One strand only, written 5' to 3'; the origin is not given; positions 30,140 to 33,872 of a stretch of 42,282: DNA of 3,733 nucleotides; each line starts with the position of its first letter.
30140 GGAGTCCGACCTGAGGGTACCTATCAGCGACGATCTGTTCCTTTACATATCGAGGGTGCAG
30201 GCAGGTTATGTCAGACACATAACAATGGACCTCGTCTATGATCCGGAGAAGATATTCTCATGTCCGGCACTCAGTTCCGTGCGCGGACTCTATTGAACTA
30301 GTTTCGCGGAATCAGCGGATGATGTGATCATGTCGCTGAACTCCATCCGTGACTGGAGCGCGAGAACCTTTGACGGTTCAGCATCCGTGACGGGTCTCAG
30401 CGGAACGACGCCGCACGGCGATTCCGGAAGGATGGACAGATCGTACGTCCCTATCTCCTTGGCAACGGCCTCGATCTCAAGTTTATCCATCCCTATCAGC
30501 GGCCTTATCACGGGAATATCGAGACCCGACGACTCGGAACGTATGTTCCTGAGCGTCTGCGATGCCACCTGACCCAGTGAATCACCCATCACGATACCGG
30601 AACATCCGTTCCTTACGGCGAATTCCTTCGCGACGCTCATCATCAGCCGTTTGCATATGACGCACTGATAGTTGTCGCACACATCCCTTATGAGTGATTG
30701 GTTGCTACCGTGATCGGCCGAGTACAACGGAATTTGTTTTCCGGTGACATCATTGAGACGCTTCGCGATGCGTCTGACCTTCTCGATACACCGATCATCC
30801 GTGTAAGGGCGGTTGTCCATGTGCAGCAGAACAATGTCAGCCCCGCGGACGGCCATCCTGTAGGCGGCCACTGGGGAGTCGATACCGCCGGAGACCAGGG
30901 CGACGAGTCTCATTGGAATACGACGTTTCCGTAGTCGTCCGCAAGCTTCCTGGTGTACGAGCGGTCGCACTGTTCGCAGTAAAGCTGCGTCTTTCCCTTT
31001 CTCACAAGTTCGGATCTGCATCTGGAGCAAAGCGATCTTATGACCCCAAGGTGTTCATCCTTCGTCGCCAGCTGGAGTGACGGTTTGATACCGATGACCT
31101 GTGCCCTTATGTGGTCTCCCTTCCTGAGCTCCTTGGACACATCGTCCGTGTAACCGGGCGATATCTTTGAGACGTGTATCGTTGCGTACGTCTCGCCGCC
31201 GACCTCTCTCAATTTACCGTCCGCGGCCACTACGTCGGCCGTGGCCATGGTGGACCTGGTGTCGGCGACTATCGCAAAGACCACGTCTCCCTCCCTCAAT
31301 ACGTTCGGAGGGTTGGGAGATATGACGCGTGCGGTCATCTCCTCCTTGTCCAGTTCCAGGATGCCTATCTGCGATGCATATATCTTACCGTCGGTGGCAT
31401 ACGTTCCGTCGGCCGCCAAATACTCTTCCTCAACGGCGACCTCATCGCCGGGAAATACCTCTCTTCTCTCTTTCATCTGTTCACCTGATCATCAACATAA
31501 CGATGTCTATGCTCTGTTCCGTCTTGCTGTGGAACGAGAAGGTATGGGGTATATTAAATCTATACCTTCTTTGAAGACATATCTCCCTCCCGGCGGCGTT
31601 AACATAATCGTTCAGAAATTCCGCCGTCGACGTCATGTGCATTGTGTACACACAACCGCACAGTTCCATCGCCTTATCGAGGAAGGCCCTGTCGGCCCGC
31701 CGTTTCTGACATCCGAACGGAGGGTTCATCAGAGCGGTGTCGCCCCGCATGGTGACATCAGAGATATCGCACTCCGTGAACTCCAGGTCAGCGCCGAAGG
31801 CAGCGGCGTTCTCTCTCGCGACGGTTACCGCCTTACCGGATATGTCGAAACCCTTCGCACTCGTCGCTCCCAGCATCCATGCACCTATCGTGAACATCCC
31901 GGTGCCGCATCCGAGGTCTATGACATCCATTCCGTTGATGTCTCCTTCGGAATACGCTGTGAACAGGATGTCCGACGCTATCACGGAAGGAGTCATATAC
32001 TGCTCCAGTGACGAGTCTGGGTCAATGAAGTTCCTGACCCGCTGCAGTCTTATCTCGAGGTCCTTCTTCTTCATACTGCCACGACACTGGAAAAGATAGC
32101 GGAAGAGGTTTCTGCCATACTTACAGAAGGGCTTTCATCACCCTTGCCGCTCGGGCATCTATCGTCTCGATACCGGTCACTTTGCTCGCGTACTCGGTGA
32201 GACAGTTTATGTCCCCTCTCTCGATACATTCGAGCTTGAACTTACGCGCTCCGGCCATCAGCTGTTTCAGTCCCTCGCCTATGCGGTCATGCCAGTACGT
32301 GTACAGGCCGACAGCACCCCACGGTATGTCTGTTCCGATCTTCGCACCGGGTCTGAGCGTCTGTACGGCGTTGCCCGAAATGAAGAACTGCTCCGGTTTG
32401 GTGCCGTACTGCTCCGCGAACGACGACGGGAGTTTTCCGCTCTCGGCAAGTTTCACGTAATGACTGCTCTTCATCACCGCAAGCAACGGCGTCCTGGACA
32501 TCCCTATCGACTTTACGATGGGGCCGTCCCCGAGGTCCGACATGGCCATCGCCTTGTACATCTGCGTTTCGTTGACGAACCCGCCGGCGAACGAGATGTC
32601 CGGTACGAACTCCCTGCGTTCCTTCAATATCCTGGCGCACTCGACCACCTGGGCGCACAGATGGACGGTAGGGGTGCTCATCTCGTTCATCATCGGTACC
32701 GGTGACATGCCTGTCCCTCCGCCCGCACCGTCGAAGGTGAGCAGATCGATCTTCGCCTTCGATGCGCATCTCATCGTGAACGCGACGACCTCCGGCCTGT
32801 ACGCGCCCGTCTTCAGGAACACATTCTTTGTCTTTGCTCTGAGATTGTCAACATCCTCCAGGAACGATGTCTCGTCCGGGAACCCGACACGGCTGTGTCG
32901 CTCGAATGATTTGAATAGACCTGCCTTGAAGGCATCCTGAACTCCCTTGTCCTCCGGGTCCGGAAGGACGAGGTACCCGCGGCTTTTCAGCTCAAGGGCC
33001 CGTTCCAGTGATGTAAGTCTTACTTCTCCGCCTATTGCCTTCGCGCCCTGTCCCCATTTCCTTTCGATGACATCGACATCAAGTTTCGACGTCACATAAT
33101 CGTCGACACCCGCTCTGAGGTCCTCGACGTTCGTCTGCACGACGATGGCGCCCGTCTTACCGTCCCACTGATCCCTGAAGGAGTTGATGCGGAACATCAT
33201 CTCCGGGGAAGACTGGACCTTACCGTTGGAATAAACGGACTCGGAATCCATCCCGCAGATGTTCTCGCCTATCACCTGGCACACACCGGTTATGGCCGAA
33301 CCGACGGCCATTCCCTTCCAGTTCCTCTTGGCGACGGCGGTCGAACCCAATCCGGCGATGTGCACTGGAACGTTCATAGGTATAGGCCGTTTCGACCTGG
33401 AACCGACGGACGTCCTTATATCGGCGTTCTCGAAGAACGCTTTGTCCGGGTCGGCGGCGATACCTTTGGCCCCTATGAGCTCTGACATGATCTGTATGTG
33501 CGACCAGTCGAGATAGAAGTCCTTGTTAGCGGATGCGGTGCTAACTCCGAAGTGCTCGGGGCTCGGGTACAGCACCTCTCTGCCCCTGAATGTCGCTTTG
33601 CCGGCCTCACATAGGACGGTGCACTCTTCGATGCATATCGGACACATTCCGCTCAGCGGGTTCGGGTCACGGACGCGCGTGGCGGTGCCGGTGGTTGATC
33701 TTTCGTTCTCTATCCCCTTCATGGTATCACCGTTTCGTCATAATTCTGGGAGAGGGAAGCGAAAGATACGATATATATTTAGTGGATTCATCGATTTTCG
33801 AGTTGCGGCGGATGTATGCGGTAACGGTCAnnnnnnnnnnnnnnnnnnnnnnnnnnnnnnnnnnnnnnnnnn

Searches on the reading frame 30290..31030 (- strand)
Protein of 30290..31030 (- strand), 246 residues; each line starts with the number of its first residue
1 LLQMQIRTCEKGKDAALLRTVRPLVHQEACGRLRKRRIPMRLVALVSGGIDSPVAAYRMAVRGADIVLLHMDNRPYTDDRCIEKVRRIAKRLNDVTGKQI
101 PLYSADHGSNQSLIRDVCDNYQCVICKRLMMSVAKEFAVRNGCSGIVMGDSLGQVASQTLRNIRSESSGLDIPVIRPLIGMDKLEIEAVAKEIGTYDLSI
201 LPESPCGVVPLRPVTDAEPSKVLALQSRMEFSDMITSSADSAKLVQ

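Call 7: search_protein_families(library=pfam, proteins=[window:30290-31030:-], max_evalue=0.001)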
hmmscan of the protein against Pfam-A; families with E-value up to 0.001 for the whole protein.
window:30290-31030:- (246 aa): 3 families
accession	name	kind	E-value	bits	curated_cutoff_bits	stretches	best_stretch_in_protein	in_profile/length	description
PF02568.20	ThiI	-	1.1e-59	201.8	20.5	1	42-231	6-197/197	Thiamine biosynthesis protein (ThiI)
PF06508.19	QueC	-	2.2e-06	27.7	22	1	42-194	2-174/210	Queuosine biosynthesis protein QueC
PF03054.22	tRNA_Me_trans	-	0.00019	21.6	20.6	1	40-77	1-38/202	tRNA methyl transferase HUP domain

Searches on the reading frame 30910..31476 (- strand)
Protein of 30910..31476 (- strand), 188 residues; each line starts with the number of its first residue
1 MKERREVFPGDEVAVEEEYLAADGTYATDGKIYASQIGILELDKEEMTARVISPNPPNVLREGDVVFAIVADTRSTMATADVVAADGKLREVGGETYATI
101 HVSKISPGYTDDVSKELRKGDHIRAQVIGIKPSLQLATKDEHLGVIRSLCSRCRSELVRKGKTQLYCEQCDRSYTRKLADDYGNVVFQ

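Call 7: search_protein_families(library=pfam, proteins=[window:30910-31476:-], max_evalue=0.001)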
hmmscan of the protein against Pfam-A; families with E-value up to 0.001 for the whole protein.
window:30910-31476:- (188 aa): 2 families
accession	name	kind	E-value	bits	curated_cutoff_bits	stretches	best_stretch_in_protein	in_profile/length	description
PF14382.12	ECR1_N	-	1.2e-09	38.2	27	1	7-42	2-37/38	Exosome complex exonuclease RRP4 N-terminal region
PF22625.2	ECR1_N_2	-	0.00012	22.2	27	1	5-52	2-48/51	Exosome RNA binding protein RRP4 N-terminal domain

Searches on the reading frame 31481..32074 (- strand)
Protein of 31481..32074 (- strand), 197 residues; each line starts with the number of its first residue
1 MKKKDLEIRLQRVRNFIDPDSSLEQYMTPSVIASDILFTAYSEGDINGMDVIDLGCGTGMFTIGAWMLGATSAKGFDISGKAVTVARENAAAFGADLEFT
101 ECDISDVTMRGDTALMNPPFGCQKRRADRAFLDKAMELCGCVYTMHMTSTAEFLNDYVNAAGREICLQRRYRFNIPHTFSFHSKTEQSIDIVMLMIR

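Call 7: search_protein_families(library=pfam, proteins=[window:31481-32074:-], max_evalue=0.001)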
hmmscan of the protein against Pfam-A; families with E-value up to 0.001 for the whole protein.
window:31481-32074:- (197 aa): 5 families
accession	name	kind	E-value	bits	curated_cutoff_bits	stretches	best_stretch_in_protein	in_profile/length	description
PF06325.19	PrmA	-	9.2e-11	42.2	22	1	47-93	161-207/296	Ribosomal protein L11 methyltransferase (PrmA)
PF05175.20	MTS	-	1.6e-10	41.3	23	1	34-130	20-121/170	Methyltransferase small domain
PF13847.12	Methyltransf_31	-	1.7e-10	41.2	27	1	48-108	4-67/145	Methyltransferase domain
PF13649.12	Methyltransf_25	-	1.1e-08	36.1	27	1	51-111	1-62/97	Methyltransferase domain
PF08241.18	Methyltransf_11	-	6.9e-05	23.8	21.2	1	53-109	2-56/95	Methyltransferase domain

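Call 64: search_protein_families(library=ncbifam, proteins=[window:31481-32074:-], max_evalue=0.001)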
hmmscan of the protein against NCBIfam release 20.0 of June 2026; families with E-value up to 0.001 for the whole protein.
window:31481-32074:- (197 aa): 17 families
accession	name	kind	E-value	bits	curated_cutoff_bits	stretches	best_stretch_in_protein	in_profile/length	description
NF001790.0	PRK00517.3-3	equivalog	6.9e-12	45.3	269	1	39-108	114-183/262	50S ribosomal protein L11 methyltransferase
NF001785.0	PRK00517.2-2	equivalog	1.1e-09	37.8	188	1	39-108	137-207/282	50S ribosomal protein L11 methyltransferase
TIGR00406.1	prmA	equivalog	3.1e-09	36.7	183.15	1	41-91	153-203/288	50S ribosomal protein L11 methyltransferase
TIGR00537.1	hemK_rel_arch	hypoth_equivalog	4.9e-09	36.1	87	1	41-137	13-110/179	HemK2/MTQ2 family protein methyltransferase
TIGR03534.1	RF_mod_PrmC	equivalog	2e-08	34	199.1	1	49-120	90-166/253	peptide chain release factor N(5)-glutamine methyltransferase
NF011529.0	PRK14968.1-3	equivalog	2.2e-08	33.8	162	1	47-120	34-108/198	putative methyltransferase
NF043040.1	corrin_prot_MT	hypoth_equivalog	1.4e-07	31.2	180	1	47-107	41-102/216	corrinoid protein-associated methyltransferase CpaM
TIGR02021.1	BchM-ChlM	equivalog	2.7e-07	30.2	158.9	1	41-112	48-120/218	magnesium protoporphyrin IX methyltransferase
TIGR01983.1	UbiG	equivalog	1.2e-06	28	102.95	1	43-109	45-111/228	bifunctional 2-polyprenyl-6-hydroxyphenol methylase/3-demethylubiquinol 3-O-methyltransferase UbiG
TIGR04290.1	meth_Rta_06860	hypoth_equivalog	1.7e-06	27.6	300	1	44-109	46-111/226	TIGR04290 family methyltransferase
NF002910.0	PRK03522.2-3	equivalog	5.3e-06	25.7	558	1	4-111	193-300/383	23S rRNA (uracil(747)-C(5))-methyltransferase RlmC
TIGR01177.1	TIGR01177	hypoth_equivalog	4.9e-05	22.8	316.55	1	48-128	183-266/330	TIGR01177 family methyltransferase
TIGR00536.1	hemK_fam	subfamily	4.9e-05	22.5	115.5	1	50-120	117-192/286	HemK family protein methyltransferase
NF001556.0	PRK00377.1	equivalog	6.6e-05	22.8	238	1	47-95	40-90/198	cobalt-precorrin-6Y C(15)-methyltransferase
NF041537.1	ArsM_AhpD_UU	exception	0.00017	20.5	510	1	41-110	69-142/345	arsenite methyltransferase/AhpD domain selenoprotein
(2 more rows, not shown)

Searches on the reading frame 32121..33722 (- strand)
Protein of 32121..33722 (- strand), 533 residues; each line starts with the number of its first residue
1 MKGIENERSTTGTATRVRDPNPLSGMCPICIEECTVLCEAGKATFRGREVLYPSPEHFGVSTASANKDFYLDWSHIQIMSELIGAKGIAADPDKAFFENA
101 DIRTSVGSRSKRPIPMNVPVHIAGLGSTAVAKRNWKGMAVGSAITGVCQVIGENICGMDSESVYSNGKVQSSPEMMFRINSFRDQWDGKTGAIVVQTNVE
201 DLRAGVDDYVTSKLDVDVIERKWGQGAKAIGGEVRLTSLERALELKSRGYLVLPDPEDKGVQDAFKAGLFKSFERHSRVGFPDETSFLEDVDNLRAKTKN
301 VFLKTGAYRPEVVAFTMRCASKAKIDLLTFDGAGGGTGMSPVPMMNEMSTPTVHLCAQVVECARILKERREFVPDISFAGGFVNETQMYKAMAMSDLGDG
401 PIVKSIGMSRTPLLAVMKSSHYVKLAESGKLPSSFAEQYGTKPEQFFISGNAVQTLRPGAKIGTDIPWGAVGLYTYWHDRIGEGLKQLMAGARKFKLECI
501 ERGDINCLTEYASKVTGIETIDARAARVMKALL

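Call 7: search_protein_families(library=pfam, proteins=[window:32121-33722:-], max_evalue=0.001)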
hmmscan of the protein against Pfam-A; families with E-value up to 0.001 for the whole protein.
window:32121-33722:- (533 aa): 1 family
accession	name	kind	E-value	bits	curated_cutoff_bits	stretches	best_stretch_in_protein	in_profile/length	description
PF01645.23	Glu_synthase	-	1.4e-08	34.8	20.4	1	290-394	194-296/369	Conserved region in glutamate synthase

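Call 64: search_protein_families(library=ncbifam, proteins=[window:32121-33722:-], max_evalue=0.001)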
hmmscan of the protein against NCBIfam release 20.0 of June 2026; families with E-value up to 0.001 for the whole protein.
window:32121-33722:- (533 aa): 0 families

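Call 65: search_solved_structures(query=window:32121-33722:-, max_evalue=0.01)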
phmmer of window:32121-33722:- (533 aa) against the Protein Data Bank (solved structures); distinct sequences matched with E-value up to 0.01: 0.
